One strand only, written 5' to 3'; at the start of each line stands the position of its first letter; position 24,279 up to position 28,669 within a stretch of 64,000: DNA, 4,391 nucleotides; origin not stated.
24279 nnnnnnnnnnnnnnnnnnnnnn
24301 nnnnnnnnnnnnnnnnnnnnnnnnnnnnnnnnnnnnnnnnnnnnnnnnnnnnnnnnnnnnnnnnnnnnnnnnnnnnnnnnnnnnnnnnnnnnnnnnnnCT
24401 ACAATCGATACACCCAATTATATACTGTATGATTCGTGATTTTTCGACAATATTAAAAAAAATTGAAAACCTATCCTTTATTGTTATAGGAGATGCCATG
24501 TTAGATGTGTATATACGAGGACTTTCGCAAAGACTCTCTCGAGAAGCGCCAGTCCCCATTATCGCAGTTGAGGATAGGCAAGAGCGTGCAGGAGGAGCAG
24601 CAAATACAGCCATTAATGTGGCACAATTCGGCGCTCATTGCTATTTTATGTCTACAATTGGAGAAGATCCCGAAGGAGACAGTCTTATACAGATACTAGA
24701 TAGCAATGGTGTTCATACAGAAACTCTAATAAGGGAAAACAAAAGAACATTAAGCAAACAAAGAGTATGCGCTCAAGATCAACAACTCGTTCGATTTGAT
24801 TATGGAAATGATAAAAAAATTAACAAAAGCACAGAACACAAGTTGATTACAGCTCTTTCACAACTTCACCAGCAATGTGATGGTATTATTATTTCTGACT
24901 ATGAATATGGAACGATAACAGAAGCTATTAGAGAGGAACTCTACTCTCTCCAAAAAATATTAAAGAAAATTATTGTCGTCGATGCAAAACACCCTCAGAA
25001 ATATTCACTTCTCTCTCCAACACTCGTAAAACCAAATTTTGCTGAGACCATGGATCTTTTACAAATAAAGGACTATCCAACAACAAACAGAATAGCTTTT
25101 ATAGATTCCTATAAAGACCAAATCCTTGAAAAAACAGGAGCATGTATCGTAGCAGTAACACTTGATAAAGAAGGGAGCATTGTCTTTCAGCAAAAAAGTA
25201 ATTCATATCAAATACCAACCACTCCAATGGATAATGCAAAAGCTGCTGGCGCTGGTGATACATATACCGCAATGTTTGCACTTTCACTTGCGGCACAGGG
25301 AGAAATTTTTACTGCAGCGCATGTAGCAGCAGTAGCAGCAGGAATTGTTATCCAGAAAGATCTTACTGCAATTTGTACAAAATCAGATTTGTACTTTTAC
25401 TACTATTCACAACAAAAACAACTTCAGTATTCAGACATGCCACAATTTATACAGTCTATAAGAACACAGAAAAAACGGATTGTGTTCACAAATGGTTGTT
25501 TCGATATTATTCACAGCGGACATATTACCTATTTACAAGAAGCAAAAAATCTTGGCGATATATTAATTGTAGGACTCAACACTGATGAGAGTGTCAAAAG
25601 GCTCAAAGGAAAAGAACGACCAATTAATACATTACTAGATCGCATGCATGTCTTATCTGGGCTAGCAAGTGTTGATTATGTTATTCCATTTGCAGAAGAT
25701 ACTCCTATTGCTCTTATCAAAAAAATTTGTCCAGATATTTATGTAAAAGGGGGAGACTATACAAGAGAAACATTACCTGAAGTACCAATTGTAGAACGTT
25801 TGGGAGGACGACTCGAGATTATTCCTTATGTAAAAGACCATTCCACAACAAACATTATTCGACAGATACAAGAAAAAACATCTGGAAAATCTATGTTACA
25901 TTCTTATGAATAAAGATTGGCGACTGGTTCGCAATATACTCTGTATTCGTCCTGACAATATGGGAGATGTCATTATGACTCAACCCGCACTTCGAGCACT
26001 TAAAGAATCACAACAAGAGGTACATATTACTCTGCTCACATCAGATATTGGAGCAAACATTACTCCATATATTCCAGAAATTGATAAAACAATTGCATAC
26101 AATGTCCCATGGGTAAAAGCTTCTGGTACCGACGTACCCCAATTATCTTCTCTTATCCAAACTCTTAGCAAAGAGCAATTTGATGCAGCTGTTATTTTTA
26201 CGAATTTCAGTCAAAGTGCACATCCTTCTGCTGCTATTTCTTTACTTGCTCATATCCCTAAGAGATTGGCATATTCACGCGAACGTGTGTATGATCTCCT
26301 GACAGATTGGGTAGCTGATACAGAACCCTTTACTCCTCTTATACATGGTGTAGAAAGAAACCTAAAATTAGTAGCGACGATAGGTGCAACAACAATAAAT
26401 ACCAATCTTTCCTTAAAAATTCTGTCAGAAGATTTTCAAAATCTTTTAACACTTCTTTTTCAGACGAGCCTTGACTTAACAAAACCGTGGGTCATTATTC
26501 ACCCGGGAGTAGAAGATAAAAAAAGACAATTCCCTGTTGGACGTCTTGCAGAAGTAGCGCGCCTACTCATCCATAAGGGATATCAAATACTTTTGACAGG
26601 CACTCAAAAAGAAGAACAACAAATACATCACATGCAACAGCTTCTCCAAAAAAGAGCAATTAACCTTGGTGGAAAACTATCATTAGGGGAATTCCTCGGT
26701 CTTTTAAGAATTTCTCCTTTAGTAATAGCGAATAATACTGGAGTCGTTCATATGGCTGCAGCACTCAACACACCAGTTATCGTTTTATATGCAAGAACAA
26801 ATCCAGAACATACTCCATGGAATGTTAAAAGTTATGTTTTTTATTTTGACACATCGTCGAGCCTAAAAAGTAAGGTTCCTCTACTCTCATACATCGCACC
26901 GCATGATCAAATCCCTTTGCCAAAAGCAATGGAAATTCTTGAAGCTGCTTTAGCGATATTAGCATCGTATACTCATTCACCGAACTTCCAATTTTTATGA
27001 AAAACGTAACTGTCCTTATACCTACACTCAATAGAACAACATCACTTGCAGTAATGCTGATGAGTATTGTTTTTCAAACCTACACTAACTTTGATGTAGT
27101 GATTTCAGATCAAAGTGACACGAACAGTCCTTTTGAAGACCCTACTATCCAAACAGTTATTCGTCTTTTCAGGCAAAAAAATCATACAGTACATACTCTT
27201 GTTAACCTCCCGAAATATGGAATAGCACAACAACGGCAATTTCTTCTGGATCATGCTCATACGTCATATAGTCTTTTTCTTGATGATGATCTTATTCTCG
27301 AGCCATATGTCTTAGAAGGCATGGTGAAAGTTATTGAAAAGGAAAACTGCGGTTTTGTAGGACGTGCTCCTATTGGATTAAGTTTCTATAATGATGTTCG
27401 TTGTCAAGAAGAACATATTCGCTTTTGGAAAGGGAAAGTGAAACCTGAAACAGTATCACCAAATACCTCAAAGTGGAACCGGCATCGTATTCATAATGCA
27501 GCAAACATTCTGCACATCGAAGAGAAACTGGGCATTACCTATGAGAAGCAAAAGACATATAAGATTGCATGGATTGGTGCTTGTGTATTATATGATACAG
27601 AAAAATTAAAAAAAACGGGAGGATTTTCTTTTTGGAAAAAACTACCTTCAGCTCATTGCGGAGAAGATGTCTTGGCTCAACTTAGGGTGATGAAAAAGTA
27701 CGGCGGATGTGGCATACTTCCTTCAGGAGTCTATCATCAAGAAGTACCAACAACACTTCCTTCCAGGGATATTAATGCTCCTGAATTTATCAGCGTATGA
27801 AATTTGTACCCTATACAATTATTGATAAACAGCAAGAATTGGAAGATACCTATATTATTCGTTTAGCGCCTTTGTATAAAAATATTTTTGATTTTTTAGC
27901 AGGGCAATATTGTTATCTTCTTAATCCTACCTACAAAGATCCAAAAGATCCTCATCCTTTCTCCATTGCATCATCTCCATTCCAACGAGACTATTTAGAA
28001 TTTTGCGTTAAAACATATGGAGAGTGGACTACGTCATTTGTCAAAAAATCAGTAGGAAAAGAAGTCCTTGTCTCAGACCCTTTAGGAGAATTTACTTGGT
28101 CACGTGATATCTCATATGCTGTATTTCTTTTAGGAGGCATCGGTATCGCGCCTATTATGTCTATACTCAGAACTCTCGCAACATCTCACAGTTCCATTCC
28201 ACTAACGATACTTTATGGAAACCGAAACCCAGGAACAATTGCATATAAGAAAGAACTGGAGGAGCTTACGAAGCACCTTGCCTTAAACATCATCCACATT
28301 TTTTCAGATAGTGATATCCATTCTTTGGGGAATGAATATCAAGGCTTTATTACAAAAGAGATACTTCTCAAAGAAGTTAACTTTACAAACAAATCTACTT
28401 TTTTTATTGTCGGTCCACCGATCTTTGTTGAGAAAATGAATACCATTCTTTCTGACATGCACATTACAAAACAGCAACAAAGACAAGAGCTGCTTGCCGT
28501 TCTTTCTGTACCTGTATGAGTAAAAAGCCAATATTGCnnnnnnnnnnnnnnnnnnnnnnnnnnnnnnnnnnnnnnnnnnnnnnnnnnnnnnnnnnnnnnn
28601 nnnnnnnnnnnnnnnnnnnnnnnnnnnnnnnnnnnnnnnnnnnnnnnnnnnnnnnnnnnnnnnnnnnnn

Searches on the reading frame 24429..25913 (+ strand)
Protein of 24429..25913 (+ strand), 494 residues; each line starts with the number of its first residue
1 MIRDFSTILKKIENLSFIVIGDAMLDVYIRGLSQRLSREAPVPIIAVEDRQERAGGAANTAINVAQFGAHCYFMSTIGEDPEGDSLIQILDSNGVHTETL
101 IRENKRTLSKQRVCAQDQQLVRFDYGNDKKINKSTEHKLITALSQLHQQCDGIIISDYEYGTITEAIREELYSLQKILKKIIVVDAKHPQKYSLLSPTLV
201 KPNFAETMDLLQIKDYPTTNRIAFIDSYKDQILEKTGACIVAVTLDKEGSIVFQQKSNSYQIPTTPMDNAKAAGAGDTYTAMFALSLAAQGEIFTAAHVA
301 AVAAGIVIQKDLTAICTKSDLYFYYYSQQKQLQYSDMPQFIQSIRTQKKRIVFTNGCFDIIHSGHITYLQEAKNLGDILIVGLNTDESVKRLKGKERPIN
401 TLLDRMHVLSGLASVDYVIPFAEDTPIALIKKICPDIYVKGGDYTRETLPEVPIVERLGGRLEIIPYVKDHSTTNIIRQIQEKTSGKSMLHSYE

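Call 3: search_protein_families(library=pfam, proteins=[window:24429-25913:+])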
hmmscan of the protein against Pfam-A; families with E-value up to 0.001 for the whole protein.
window:24429-25913:+ (494 aa): 2 families
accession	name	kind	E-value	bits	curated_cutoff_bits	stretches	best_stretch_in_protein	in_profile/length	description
PF00294.29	PfkB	-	3.2e-31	109.2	25.8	1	18-317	5-299/302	pfkB family carbohydrate kinase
PF01467.32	CTP_transf_like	-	1.9e-20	73.9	21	1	353-450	1-103/133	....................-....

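Call 4: search_protein_families(library=ncbifam, proteins=[window:24429-25913:+])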
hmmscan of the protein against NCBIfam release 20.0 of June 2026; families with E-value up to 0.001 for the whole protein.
window:24429-25913:+ (494 aa): 27 families (the best 25 are shown)
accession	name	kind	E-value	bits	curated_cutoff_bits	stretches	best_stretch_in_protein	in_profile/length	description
NF008454.0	PRK11316.1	equivalog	3.8e-115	385.2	521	1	8-483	4-474/475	bifunctional D-glycero-beta-D-manno-heptose-7-phosphate kinase/D-glycero-beta-D-manno-heptose 1-phosphate adenylyltransferase HldE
TIGR02198.1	rfaE_dom_I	equivalog_domain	2.8e-70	236.9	345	1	10-321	3-310/315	D-glycero-beta-D-manno-heptose-7-phosphate kinase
TIGR02199.1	rfaE_dom_II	equivalog_domain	2.1e-62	209.2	181.5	1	341-481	3-143/144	D-glycero-beta-D-manno-heptose 1-phosphate adenylyltransferase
TIGR02152.1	D_ribokin_bact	equivalog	3.9e-20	72.4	299.65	1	18-310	2-283/298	ribokinase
TIGR03168.1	1-PFK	subfamily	8.4e-17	61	216.4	1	48-321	29-295/305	hexose kinase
TIGR00125.1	cyt_tran_rel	domain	1.5e-15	57.1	27.7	1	351-416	1-63/65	adenylyltransferase/cytidyltransferase family protein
TIGR03828.1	pfkB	equivalog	2.9e-15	56.1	292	1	49-321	29-295/305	1-phosphofructokinase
TIGR04382.1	myo_inos_iolC_N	equivalog_domain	1.1e-14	54.5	300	2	233-311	215-293/309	5-dehydro-2-deoxygluconokinase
TIGR01518.1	g3p_cytidyltrns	equivalog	3.5e-12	46.5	165.4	1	352-445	1-93/125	glycerol-3-phosphate cytidylyltransferase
NF007321.0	PRK09813.1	equivalog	5.1e-12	45.8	247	2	48-125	18-94/261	fructoselysine 6-kinase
NF006957.1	PRK09434.1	equivalog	1.9e-11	44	450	1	54-110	26-83/302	fructokinase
NF001985.0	PRK00777.1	subfamily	7.3e-09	35.9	104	1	350-410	5-63/157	pantetheine-phosphate adenylyltransferase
NF041134.1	R1P_kin_Thcocales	equivalog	2.2e-08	33.9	500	0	54-131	37-115/291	ADP-dependent ribose-1-phosphate kinase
NF008353.0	PRK11142.1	equivalog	3.6e-08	33.3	341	1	54-310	39-286/307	ribokinase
NF053626.1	RibKinHalex1628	equivalog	1.1e-07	31.6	330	0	49-118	32-103/293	ATP-dependent ribose-1-phosphate kinase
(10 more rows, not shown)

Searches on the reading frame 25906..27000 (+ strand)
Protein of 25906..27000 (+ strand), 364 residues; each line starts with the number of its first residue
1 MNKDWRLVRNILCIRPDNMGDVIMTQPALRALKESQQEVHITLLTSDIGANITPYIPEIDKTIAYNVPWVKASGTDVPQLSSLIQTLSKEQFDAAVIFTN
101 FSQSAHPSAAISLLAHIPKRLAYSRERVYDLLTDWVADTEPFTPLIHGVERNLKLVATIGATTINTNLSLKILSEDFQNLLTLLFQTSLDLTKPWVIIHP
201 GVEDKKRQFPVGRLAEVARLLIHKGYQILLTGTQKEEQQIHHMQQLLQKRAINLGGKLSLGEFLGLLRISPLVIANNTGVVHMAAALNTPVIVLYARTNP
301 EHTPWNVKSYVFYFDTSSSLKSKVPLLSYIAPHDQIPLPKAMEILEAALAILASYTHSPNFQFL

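Call 13: search_protein_families(library=pfam, proteins=[window:25906-27000:+])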
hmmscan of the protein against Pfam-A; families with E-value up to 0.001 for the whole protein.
window:25906-27000:+ (364 aa): 1 family
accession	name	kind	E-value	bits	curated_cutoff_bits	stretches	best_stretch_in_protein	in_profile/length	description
PF01075.23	Glyco_transf_9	-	2.3e-31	109.4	22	1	82-311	3-226/247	Glycosyltransferase family 9 (heptosyltransferase)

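Call 62: search_solved_structures(query=window:25906-26997:+, max_evalue=0.00001)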
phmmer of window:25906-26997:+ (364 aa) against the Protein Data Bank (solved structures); distinct sequences matched with E-value up to 0.00001: 5.
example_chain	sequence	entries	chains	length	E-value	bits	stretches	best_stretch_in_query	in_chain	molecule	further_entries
1psw_A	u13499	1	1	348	3.1e-21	79.4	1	10-304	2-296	ADP-HEPTOSE LPS HEPTOSYLTRANSFERASE II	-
3tov_A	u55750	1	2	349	3.9e-13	52.7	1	18-311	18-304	Glycosyl transferase family 9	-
6dfe_A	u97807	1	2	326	2.6e-06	30.3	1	11-300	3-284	ADP-heptose--LPS heptosyltransferase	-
2gt1_A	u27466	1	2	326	2.6e-06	30.3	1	11-300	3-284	Lipopolysaccharide heptosyltransferase-1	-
2h1f_A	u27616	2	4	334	2.8e-06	30.2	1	11-300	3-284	Lipopolysaccharide heptosyltransferase-1 | Lipopolysaccharide heptosyltransferase 1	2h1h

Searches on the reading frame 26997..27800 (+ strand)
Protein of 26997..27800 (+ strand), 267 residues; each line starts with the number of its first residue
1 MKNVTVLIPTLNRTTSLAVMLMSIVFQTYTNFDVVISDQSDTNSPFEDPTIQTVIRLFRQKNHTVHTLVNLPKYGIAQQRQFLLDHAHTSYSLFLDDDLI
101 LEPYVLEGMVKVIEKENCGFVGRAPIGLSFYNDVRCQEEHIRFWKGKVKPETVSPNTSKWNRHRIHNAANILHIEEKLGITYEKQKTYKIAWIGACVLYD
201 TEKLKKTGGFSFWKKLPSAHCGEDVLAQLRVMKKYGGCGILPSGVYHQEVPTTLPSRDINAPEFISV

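Call 13: search_protein_families(library=pfam, proteins=[window:26997-27800:+])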
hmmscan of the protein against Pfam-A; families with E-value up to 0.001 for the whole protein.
window:26997-27800:+ (267 aa): 3 families
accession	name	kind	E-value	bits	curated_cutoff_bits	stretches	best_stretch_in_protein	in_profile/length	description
PF00535.33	Glycos_transf_2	-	1.8e-12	48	23.3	1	5-122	1-114/168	Glycosyl transferase family 2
PF13641.12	Glyco_tranf_2_3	-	5e-07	30.4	27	1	3-232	2-195/230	Glycosyltransferase like family 2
PF10111.15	Glyco_tranf_2_2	-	0.00035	20.6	27.3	1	30-138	28-131/276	Glycosyltransferase like family 2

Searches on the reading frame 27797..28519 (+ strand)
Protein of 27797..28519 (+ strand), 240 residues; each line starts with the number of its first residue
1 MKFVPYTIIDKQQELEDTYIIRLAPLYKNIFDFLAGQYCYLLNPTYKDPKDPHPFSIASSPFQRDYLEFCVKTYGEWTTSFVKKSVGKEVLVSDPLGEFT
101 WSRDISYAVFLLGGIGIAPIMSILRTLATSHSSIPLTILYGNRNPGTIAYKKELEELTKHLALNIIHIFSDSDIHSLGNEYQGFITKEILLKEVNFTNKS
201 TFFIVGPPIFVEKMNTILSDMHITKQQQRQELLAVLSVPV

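Call 13: search_protein_families(library=pfam, proteins=[window:27797-28519:+])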
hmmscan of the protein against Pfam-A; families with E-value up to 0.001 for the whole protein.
window:27797-28519:+ (240 aa): 3 families
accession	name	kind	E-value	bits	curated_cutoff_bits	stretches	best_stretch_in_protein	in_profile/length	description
PF00175.26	NAD_binding_1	-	9.5e-13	49.2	22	1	111-213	2-106/109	Oxidoreductase NAD-binding domain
PF08022.18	FAD_binding_8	-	3.4e-07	30.8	22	1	27-86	24-83/109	FAD-binding domain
PF00970.30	FAD_binding_6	-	0.00018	22.2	21.1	1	7-101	3-99/99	Oxidoreductase FAD-binding domain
